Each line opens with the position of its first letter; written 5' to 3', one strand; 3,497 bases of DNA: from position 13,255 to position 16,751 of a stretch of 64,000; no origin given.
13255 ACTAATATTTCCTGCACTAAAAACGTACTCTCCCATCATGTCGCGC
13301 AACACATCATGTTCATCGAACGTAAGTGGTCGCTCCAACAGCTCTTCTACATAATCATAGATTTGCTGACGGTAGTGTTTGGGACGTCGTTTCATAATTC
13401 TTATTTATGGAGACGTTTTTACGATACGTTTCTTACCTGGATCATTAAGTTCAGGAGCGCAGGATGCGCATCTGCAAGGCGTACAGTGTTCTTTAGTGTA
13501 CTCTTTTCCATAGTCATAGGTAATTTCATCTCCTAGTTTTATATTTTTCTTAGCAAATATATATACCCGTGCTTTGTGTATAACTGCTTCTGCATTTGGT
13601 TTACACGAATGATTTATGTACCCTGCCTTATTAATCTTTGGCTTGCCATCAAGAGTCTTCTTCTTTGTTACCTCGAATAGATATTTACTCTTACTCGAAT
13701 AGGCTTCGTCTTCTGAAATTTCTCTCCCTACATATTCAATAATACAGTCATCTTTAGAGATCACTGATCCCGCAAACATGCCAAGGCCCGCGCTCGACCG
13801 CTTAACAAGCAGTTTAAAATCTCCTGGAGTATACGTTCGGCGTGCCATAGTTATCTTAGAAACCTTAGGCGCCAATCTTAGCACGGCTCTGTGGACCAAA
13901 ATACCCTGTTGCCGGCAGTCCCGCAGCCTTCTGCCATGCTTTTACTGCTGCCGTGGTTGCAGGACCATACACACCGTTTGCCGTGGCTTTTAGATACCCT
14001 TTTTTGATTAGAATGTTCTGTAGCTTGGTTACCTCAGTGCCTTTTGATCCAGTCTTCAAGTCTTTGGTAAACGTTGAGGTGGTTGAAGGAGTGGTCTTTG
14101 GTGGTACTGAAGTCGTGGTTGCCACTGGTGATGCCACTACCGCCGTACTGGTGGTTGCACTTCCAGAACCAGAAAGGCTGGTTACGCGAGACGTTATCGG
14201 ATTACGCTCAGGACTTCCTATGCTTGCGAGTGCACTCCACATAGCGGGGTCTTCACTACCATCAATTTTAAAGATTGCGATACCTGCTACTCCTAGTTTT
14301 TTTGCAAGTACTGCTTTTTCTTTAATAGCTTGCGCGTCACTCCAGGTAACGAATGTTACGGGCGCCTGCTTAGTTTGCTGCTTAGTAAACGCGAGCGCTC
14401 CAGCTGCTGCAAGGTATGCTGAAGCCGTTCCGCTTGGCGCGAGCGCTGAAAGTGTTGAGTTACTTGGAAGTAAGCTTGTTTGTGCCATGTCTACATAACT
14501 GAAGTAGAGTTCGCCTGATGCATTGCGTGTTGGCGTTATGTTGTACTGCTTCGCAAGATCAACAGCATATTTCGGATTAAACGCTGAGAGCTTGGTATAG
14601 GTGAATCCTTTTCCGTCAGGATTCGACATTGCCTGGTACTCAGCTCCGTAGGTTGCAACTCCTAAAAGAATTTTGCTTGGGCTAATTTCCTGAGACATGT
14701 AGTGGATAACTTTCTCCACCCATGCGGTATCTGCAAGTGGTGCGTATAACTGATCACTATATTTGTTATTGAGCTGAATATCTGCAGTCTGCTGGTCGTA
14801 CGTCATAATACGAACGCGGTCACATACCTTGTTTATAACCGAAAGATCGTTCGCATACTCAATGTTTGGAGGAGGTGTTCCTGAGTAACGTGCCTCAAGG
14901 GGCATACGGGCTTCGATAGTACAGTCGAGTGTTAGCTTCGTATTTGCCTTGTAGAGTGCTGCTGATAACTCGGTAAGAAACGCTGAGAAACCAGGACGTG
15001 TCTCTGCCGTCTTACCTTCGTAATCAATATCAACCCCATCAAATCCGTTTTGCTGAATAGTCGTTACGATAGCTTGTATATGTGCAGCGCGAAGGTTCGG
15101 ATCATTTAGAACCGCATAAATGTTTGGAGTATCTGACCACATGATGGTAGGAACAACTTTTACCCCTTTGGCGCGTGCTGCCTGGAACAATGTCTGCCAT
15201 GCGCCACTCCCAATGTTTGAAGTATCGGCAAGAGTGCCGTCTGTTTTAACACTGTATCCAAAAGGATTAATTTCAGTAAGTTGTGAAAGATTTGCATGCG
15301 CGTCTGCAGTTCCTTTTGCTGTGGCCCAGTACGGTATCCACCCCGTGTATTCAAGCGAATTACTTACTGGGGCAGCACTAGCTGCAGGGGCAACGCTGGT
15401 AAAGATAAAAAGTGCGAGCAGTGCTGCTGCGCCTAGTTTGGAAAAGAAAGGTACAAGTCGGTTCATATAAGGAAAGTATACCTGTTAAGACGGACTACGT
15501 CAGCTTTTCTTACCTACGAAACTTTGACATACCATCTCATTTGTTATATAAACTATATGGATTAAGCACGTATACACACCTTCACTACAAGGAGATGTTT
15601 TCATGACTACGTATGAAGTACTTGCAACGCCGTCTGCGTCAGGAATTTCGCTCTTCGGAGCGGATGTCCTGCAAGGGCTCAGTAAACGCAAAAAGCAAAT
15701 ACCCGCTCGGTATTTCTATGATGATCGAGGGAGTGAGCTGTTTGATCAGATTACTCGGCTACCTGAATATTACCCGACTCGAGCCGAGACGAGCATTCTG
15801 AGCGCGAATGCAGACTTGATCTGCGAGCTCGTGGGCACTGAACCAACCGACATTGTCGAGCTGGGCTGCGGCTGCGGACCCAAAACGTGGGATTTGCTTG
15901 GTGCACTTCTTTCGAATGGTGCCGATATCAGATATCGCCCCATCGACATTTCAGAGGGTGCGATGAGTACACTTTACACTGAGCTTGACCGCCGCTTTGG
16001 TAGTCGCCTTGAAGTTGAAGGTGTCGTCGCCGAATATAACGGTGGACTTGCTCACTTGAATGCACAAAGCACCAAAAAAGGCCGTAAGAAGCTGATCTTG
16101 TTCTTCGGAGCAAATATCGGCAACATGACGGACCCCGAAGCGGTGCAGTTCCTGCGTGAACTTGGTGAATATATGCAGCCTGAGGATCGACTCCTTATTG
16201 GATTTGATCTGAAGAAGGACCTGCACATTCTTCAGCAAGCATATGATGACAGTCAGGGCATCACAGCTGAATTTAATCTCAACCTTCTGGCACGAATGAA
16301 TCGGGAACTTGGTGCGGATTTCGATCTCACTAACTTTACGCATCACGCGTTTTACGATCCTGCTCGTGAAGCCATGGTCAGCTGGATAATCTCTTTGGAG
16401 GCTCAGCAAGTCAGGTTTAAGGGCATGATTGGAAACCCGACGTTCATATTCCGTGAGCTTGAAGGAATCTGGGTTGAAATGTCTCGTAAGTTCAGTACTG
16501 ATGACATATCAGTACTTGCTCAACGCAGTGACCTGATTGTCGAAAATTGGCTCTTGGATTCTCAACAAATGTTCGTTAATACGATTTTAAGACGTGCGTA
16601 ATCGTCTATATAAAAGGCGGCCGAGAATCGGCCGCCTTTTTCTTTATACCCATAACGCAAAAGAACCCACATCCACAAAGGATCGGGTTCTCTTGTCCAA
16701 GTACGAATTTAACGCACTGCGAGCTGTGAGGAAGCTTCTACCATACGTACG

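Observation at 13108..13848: Bacterial SET-domain methyltransferase in an operon with a small basic Cys/His protein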

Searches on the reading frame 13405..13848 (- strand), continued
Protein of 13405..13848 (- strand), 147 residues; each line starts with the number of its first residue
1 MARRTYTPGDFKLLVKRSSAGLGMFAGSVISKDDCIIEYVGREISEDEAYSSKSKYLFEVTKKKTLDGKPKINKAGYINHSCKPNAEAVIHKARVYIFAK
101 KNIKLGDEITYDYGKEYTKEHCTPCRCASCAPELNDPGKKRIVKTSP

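Call 62: fold_search(model_id=the predicted structure, library=pdb)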
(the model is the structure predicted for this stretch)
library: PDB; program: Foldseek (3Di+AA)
matches with E <= 10: 535; with E <= 0.001: 364
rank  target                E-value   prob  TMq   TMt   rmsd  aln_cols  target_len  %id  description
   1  6u9n_A                1.1e-07  1.00  0.56  0.56   3.7       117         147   31  MLL1 SET N3861I/Q3867L bound to inhibitor 14 (TC-5139) (released 2020-07-01)
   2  6u9m_A                1.4e-07  1.00  0.56  0.55   3.6       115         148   30  MLL1 SET N3861I/Q3867L bound to inhibitor 16 (TC-5109) (released 2020-07-01)
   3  6u9n_B                1.4e-07  1.00  0.57  0.57   3.7       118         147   30  MLL1 SET N3861I/Q3867L bound to inhibitor 14 (TC-5139) (released 2020-07-01)
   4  2o8j_A                1.6e-07  1.00  0.65  0.40   3.7       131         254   29  Human euchromatic histone methyltransferase 2 (released 2007-01-16)
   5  6u9k_A                1.8e-07  1.00  0.57  0.56   3.5       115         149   30  MLL1 SET N3861I/Q3867L bound to inhibitor 18 (TC-5153) (released 2020-07-01)
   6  2w5z_A                1.8e-07  1.00  0.55  0.46   3.8       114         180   30  Ternary Complex of the Mixed Lineage Leukaemia (MLL1) SET Domain with the cofactor product S-Adenosylhomocysteine and  (released 2009-02-10)
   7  2w5y                  1.9e-07  1.00  0.54  0.47   3.9       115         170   30  Binary Complex of the Mixed Lineage Leukaemia (MLL1) SET Domain with the cofactor product S-Adenosylhomocysteine. (released 2009-02-10)
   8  3k5k_A                2.1e-07  1.00  0.68  0.39   3.1       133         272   29  Discovery of a 2,4-Diamino-7-aminoalkoxy-quinazoline as a Potent Inhibitor of Histone Lysine Methyltransferase, G9a (released 2009-11-10)
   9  7w6l_E                2.2e-07  1.00  0.57  0.56   3.4       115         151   30  The crystal structure of MLL3-RBBP5-ASH2L in complex with H3K4me0 peptide (released 2022-09-07)
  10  7t7l_B                2.4e-07  1.00  0.67  0.39   3.7       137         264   28  Structure of human G9a SET-domain (EHMT2) in complex with covalent inhibitor (Compound 1) (released 2022-07-06)
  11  8fyh_A                2.6e-07  1.00  0.60  0.19   2.8       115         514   34  G4 RNA-mediated PRC2 dimer (released 2023-10-04)
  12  5v9i_A                2.6e-07  1.00  0.66  0.39   3.9       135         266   27  Crystal structure of catalytic domain of G9a with MS0105 (released 2018-03-21)
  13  7w6a_C                2.6e-07  1.00  0.54  0.50   3.9       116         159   30  Crystal structure of the MLL1 (N3861I/Q3867L/C3882SS)-RBBP5-ASH2L complex (released 2022-09-07)
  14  6u9k_B                2.8e-07  1.00  0.58  0.57   3.6       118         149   30  MLL1 SET N3861I/Q3867L bound to inhibitor 18 (TC-5153) (released 2020-07-01)
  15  7w67_C                2.8e-07  1.00  0.55  0.52   3.7       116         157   30  The crystal structure of MLL1 (N3861I/Q3867L/C3882SS)-RBBP5-ASH2L in complex with H3K4me0 peptide (released 2022-09-07)
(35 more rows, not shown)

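Call 63: find_encoding_contigs(protein=P0063, flank=3000, max_places=1)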
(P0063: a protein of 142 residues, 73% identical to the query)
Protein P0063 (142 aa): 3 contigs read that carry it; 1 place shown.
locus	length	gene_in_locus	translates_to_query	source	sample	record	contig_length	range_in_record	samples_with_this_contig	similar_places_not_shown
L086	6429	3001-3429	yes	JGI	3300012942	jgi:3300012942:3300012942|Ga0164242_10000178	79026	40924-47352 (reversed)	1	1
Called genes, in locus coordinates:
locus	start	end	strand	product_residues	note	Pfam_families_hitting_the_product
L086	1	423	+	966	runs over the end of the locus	PF00133:tRNA-synt_1, PF09334:tRNA-synt_1g, PF13603:tRNA-synt_1_2, PF00293:NUDIX, PF00133:tRNA-synt_1, PF09334:tRNA-synt_1g (weak), PF08264:Anticodon_1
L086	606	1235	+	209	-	-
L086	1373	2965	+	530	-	PF00704:Glyco_hydro_18, PF23916:TIM-barrel_EndoS (faint), PF01471:PG_binding_1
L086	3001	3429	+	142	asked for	PF21549:PRDM2_PR (weak), PF00856:SET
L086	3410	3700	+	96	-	-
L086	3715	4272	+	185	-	-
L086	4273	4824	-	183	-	PF00578:AhpC-TSA, PF08534:Redoxin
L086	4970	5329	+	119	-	PF02325:CCB3_YggT (weak)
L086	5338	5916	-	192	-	PF00265:TK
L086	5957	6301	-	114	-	-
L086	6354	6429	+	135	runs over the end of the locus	-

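Call 64: find_encoding_contigs(protein=P0125, flank=3000, max_places=1)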
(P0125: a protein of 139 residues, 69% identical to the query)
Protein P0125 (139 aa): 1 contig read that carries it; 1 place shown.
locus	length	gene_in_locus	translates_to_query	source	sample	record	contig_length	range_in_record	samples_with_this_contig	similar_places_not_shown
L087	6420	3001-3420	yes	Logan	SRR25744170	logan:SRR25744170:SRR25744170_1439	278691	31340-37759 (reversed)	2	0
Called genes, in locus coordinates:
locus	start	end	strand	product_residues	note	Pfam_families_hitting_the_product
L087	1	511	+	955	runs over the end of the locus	PF00133:tRNA-synt_1, PF09334:tRNA-synt_1g, PF13603:tRNA-synt_1_2, PF00293:NUDIX, PF00133:tRNA-synt_1, PF09334:tRNA-synt_1g (weak), PF08264:Anticodon_1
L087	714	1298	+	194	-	-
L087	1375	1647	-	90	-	-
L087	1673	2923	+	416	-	PF00704:Glyco_hydro_18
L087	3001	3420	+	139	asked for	PF00856:SET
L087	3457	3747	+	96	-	-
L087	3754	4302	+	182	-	PF00856:SET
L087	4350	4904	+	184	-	-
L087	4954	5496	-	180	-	PF00578:AhpC-TSA, PF08534:Redoxin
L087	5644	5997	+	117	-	PF02325:CCB3_YggT (weak)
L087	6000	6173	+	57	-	-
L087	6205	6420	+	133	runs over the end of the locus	PF04138:GtrA_DPMS_TM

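Call 65: search_protein_families(library=pfam, proteins=[L086:3410-3700:+, L086:3715-4272:+, L087:3457-3747:+, L087:3754-4302:+, L087:4350-4904:+, L015:4406-4948:+], max_evalue=0.1)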
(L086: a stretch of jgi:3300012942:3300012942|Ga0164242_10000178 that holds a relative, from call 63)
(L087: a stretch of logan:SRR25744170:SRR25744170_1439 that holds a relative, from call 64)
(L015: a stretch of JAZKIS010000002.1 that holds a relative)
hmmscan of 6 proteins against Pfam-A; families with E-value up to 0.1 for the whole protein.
L086:3410-3700:+ (96 aa): 2 families
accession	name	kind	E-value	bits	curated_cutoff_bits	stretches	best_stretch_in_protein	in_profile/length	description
PF24875.1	DUF7736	-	0.036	14.7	25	0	12-25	20-33/59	Domain of unknown function (DUF7736)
PF07261.16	DnaB_2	-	0.065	13.4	22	1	15-51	2-38/74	Replication initiation and membrane attachment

L086:3715-4272:+ (185 aa): 1 family
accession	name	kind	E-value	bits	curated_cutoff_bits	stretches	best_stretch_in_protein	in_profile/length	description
PF09335.16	VTT_dom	-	4.1e-06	27.7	33.9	1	68-184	9-122/123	VTT domain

L087:3457-3747:+ (96 aa): 1 family
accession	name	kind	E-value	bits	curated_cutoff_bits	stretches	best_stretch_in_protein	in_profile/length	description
PF20988.2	SidF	-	0.00083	18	27.1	1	44-90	96-141/839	Phosphoinositide phosphatase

L087:3754-4302:+ (182 aa): 1 family
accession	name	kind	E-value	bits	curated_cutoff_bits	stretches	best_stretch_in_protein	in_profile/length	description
PF00856.33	SET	-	4.3e-15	56.4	22.4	1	26-125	1-105/105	SET domain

L087:4350-4904:+ (184 aa): 1 family
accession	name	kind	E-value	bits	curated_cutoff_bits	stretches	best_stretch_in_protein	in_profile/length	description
PF09335.16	VTT_dom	-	0.00023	22.1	33.9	1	63-180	6-121/123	VTT domain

L015:4406-4948:+ (180 aa): 1 family
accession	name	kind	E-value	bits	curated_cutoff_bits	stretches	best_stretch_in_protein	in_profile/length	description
PF00856.33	SET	-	6.3e-17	62.4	22.4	1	21-120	1-105/105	SET domain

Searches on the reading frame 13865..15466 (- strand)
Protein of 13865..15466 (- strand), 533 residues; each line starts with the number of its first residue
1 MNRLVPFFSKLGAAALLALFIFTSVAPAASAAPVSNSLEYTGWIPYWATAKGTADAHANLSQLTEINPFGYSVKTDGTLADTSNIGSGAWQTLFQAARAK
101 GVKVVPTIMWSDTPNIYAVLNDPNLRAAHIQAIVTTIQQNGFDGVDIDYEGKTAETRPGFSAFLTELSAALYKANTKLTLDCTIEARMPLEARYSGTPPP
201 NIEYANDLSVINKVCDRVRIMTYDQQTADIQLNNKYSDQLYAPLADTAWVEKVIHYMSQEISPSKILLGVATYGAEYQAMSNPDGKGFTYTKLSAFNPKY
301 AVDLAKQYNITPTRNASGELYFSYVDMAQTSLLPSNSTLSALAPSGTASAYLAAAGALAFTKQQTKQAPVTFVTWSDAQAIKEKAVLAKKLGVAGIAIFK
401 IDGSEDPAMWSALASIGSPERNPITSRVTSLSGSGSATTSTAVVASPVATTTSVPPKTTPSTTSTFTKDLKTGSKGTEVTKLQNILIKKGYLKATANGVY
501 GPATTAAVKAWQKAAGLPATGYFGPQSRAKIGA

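Call 3: search_protein_families(library=pfam, proteins=[window:13865-15466:-], max_evalue=0.01)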
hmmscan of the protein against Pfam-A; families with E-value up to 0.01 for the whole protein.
window:13865-15466:- (533 aa): 3 families
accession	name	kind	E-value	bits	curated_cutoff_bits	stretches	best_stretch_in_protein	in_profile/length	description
PF00704.34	Glyco_hydro_18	-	1.3e-30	107.6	29.6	1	45-402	4-315/317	Glycosyl hydrolases family 18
PF01471.23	PG_binding_1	-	9.4e-16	58.2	23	1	476-529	2-55/57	Putative peptidoglycan binding domain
PF23916.1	TIM-barrel_EndoS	-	0.00027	21.2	27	1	97-181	55-145/238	Endo-beta-N-acetylglucosaminidase EndoS TIM-barrel domain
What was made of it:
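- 13865..15466 (-): Upstream co-oriented gene: secreted GH18-family glycosyl hydrolase with a C-terminal peptidoglycan-binding domain, ending 16 nt before the SET ATG; probably the first gene of the same transcript. Pfam GH18 E 1e-30 and PG_binding_1 E 9e-16 (call 3).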

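Call 4: search_protein_families(library=ncbifam, proteins=[window:13865-15466:-], max_evalue=0.01)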
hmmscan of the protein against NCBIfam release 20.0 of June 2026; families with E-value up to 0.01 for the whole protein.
window:13865-15466:- (533 aa): 7 families
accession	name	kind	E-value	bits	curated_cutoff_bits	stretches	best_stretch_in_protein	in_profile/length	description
TIGR02869.1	spore_SleB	equivalog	3.2e-09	36.9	236.5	1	468-532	5-69/201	spore cortex-lytic enzyme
TIGR03979.1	His_Ser_Rich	equivalog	2.1e-07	31.1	121.65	1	434-527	76-182/190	His-Xaa-Ser repeat protein HxsA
NF052336.1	PdgHdaseHSB100310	equivalog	2.5e-05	23.8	500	1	471-527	186-242/316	peptidoglycan hydrolase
NF052335.1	PdgHdaseHSB129560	equivalog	4.6e-05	22.9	500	1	471-527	201-257/330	peptidoglycan hydrolase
NF052377.1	lmo1851_S41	exception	0.00026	19.8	725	1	465-528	379-442/468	lmo1851 family serine protease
NF038080.1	PG_bind_siph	domain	0.0013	19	55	1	470-527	7-70/76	peptidoglycan-binding protein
NF052619.1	ChiD_Serratia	equivalog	0.0024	16.9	750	1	124-280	126-282/416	chitinase ChiD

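Call 32: search_protein_families(library=padloc, proteins=[window:13865-15466:-], max_evalue=0.1)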
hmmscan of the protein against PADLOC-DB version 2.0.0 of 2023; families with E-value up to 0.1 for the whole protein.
window:13865-15466:- (533 aa): 0 families

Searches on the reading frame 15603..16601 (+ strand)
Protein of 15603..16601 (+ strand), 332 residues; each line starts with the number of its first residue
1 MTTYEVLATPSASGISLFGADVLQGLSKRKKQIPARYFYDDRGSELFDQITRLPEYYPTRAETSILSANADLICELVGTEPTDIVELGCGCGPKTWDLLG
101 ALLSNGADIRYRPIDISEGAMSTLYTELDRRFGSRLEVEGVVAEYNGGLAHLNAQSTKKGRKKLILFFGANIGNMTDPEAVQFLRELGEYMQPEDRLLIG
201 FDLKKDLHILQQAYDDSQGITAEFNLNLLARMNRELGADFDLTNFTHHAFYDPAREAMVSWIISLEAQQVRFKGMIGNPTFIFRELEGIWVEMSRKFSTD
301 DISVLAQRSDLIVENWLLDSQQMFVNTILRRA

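Call 3: search_protein_families(library=pfam, proteins=[window:15603-16601:+], max_evalue=0.01)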
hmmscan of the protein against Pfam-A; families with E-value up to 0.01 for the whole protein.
window:15603-16601:+ (332 aa): 1 family
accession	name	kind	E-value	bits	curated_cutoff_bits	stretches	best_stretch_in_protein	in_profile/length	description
PF10017.15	Methyltransf_33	-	1.4e-93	313.7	23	1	19-330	2-303/304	Histidine-specific methyltransferase, SAM-dependent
